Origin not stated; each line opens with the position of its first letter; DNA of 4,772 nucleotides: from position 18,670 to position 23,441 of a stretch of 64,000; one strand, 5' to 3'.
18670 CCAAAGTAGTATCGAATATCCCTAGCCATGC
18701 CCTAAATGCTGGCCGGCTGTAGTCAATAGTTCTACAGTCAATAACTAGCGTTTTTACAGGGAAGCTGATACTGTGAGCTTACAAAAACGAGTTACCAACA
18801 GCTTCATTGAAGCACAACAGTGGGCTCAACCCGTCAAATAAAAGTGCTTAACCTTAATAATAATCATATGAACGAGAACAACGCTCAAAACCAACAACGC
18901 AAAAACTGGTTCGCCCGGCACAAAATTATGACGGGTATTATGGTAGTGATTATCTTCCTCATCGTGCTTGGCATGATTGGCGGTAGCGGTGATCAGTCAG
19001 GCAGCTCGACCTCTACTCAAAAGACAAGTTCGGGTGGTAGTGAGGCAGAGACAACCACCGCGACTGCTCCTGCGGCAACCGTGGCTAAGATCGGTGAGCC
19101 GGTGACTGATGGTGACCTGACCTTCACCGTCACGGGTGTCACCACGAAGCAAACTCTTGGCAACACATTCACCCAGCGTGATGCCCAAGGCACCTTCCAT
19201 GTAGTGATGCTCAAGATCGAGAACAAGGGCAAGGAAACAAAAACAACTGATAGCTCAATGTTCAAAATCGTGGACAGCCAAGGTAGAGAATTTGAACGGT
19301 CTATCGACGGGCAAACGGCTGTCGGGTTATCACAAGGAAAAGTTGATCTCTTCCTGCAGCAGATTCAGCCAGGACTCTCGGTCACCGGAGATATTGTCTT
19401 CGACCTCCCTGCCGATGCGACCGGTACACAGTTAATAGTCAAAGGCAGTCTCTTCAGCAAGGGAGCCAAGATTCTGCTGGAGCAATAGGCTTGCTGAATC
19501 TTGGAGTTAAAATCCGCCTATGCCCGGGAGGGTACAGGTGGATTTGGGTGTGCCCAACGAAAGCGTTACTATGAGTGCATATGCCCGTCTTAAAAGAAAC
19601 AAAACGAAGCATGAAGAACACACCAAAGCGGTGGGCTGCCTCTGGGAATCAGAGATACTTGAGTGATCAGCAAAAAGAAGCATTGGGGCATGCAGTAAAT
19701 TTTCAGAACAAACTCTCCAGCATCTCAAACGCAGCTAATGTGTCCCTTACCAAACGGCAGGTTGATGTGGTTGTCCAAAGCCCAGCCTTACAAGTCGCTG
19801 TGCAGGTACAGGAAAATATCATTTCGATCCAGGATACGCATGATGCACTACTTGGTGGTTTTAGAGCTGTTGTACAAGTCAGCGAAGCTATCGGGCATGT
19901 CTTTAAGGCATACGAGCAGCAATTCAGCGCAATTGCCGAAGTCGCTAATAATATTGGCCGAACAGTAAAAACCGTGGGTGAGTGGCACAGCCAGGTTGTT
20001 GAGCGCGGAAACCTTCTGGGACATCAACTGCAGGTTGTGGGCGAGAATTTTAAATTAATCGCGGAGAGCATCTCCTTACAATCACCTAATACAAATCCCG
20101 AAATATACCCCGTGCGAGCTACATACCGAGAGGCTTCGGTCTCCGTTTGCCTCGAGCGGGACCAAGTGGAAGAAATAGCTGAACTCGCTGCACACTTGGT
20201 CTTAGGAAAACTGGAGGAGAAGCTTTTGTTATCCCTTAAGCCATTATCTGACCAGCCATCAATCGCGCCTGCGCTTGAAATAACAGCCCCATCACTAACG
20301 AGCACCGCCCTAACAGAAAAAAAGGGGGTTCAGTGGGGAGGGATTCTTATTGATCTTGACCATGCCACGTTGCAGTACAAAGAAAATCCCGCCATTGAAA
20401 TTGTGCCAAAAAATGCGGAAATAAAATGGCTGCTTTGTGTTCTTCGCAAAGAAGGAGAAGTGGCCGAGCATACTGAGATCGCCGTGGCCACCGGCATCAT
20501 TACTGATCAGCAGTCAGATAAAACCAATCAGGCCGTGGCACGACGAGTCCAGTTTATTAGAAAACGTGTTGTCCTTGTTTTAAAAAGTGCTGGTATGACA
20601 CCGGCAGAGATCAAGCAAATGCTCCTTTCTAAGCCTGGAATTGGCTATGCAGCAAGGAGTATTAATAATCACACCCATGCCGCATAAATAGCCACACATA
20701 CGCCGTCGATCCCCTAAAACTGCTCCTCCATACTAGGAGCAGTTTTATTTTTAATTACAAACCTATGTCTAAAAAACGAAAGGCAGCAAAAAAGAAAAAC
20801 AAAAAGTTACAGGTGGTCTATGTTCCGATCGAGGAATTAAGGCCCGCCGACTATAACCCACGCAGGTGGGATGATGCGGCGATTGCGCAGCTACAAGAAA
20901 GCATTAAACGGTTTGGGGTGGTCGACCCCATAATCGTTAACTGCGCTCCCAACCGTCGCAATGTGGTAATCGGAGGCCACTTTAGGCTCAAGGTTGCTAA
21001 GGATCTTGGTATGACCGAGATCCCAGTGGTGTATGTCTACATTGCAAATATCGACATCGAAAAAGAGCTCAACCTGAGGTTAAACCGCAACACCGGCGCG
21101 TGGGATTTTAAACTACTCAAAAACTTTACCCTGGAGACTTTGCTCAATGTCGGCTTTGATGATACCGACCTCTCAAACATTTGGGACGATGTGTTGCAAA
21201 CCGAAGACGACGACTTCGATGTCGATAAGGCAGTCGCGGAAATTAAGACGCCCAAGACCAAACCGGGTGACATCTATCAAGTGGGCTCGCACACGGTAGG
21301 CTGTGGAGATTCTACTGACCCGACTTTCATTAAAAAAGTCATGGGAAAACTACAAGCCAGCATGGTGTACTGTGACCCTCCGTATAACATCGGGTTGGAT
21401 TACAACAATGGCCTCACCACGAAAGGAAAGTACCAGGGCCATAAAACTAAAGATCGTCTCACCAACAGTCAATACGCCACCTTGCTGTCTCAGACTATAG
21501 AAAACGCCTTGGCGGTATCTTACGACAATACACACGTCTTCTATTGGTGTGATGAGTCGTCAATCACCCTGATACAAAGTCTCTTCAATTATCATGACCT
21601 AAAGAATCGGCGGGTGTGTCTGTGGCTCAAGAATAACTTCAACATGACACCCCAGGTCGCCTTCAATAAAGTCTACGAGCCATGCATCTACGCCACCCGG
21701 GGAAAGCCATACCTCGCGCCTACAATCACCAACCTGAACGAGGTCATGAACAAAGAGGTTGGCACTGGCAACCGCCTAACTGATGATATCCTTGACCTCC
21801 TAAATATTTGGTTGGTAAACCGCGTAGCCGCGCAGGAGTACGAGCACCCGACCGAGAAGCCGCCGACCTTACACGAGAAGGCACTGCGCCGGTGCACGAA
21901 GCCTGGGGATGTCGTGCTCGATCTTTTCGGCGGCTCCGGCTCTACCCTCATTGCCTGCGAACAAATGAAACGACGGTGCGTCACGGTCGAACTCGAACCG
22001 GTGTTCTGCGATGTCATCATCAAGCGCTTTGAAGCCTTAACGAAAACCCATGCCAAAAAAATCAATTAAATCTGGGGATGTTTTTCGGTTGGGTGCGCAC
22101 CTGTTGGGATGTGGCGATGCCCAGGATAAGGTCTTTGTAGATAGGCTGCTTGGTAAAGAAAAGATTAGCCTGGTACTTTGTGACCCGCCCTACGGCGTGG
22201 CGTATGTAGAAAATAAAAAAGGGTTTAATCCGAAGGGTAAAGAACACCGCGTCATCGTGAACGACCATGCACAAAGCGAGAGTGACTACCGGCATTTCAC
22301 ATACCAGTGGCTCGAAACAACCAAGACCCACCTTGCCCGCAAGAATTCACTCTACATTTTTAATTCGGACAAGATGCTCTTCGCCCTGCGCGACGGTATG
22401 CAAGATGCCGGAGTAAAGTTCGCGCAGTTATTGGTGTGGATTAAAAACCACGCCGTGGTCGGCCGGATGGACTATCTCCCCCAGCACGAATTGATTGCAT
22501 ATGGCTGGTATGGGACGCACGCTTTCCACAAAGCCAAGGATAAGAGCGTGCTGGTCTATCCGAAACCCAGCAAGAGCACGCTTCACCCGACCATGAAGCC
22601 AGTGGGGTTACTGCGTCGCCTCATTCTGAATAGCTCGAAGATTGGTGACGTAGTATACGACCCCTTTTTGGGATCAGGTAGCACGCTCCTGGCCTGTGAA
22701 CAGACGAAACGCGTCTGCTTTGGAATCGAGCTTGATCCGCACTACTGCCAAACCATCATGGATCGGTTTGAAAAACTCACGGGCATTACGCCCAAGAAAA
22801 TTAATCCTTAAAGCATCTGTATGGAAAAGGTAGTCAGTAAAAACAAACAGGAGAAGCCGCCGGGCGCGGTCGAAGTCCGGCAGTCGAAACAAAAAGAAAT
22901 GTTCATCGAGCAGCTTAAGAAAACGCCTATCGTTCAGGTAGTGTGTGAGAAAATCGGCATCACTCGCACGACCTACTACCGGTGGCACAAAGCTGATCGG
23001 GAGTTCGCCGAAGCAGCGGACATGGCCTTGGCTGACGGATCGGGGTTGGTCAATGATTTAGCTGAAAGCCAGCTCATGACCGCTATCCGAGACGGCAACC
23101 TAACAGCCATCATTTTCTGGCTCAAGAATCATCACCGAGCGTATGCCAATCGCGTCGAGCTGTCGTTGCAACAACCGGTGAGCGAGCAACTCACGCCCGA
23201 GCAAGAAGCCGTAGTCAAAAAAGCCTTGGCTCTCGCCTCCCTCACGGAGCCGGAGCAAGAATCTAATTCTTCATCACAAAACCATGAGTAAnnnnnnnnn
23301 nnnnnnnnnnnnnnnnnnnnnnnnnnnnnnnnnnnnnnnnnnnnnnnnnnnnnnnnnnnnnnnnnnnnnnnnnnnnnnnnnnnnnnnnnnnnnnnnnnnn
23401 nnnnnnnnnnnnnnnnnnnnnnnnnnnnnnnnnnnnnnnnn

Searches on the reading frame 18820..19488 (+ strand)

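Call 47: search_protein_families(library=pfam, proteins=[window:18820-19488:+], max_evalue=0.01)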
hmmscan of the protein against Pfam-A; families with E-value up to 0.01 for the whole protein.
window:18820-19488:+ (222 aa): 3 families
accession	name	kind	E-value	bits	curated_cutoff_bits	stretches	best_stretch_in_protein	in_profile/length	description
PF11611.13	DUF4352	-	1.3e-28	100.2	25.9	1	90-216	2-121/122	Domain of unknown function (DUF4352)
PF16729.10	DUF5067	-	1.2e-05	25.7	27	1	77-199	3-116/126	Domain of unknown function (DUF5067)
PF00957.27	Synaptobrevin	-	0.0059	16.8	26.4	1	19-52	51-84/89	Synaptobrevin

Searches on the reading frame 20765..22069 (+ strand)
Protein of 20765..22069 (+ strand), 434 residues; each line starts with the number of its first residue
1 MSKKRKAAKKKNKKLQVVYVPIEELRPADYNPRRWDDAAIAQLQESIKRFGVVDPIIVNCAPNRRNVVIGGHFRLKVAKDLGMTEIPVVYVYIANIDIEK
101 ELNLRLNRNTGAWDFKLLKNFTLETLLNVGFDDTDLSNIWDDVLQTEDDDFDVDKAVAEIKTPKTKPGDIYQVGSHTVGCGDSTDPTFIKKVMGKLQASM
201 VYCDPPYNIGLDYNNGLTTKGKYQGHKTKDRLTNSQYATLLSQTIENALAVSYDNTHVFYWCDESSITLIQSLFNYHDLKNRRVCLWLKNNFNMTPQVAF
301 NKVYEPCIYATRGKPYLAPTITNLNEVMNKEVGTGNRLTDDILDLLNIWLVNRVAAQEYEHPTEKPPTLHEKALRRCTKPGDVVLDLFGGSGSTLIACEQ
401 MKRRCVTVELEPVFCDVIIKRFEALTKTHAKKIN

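Call 47: search_protein_families(library=pfam, proteins=[window:20765-22069:+], max_evalue=0.01)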
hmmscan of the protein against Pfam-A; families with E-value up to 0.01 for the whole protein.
window:20765-22069:+ (434 aa): 4 families
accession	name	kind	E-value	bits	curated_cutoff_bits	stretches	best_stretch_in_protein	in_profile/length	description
PF01555.25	N6_N4_Mtase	-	2.8e-30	106.4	26.7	1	199-419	2-220/221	DNA methylase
PF02195.25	ParB_N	-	1.5e-11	44.6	26.3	1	17-90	3-77/95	ParB N-terminal domain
PF03602.21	Cons_hypoth95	-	0.00089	19.4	24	0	382-428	43-90/182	Conserved hypothetical protein 95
PF02086.21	MethyltransfD12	-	0.001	19.3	22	0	197-265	175-242/253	D12 class N6 adenine-specific DNA methyltransferase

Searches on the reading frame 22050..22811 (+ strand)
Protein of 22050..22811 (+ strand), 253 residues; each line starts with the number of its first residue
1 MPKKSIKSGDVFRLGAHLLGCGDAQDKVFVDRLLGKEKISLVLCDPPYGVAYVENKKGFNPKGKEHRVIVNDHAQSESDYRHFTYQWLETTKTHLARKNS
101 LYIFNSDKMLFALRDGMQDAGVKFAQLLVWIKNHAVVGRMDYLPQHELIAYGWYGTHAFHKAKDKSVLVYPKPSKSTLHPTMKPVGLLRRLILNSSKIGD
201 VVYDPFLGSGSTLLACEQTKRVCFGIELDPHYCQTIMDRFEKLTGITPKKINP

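Call 47: search_protein_families(library=pfam, proteins=[window:22050-22811:+], max_evalue=0.01)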
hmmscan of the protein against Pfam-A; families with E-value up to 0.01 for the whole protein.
window:22050-22811:+ (253 aa): 2 families
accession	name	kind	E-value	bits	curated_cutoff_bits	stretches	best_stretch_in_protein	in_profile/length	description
PF01555.25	N6_N4_Mtase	-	5.7e-31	108.6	26.7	1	39-237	1-220/221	DNA methylase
PF02086.21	MethyltransfD12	-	0.0047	17.1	22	0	199-222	21-45/253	D12 class N6 adenine-specific DNA methyltransferase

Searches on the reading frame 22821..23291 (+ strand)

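Call 47: search_protein_families(library=pfam, proteins=[window:22821-23291:+], max_evalue=0.01)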
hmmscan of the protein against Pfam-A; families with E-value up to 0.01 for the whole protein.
window:22821-23291:+ (156 aa): 3 families
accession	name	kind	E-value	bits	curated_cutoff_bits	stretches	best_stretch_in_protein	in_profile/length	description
PF13022.12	HTH_Tnp_1_2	-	3.3e-08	34.1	27.9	1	17-106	8-98/122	Helix-turn-helix of insertion element transposase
PF01527.26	HTH_Tnp_1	-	0.0021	18.7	24.1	1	23-66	10-54/75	Transposase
PF13384.12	HTH_23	-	0.005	17.1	24.6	1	38-58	20-40/50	Homeodomain-like domain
